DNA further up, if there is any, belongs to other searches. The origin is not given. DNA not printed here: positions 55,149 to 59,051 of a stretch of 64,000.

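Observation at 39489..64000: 24.5-kb surface-protein island abutting the S10 operon promoter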

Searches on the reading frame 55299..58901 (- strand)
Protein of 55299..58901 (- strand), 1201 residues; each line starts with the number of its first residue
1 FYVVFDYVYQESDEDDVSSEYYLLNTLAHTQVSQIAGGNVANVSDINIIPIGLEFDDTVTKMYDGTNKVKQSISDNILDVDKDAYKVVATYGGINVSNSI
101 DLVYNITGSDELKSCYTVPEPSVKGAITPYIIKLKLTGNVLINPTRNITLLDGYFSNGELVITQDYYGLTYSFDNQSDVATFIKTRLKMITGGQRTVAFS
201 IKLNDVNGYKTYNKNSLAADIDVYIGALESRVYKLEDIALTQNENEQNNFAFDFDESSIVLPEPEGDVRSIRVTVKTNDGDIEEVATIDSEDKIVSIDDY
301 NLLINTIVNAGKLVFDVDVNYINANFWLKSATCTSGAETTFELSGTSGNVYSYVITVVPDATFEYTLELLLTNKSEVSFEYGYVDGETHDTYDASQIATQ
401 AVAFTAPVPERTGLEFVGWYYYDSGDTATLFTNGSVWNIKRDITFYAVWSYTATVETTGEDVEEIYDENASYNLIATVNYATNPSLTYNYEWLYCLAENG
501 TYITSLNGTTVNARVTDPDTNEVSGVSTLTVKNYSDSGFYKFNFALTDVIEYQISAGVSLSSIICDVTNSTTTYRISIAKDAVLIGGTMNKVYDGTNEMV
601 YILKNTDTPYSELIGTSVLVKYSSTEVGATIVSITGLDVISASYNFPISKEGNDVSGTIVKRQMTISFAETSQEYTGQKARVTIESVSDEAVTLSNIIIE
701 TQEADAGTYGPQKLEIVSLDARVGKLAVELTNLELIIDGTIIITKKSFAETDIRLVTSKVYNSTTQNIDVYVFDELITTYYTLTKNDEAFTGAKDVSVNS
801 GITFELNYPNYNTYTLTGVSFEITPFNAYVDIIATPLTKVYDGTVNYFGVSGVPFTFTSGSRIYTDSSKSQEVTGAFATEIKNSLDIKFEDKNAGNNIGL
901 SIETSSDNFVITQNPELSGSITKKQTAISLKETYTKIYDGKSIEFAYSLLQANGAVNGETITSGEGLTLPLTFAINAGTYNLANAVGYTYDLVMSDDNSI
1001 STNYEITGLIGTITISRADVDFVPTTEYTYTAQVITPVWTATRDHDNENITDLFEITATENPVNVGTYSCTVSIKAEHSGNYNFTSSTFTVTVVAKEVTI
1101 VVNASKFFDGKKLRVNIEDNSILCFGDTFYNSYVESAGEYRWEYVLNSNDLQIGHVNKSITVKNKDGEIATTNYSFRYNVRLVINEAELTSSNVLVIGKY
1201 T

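Call 58: find_homologous_proteins(query=window:55299-58901:-, max_evalue=0.00001)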
Query window:55299-58901:-: 8000 candidates shared short words with the query, none scored E <= 0.00001.
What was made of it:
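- Tried and rejected: Residues 1700-2900 gave none (call 58).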
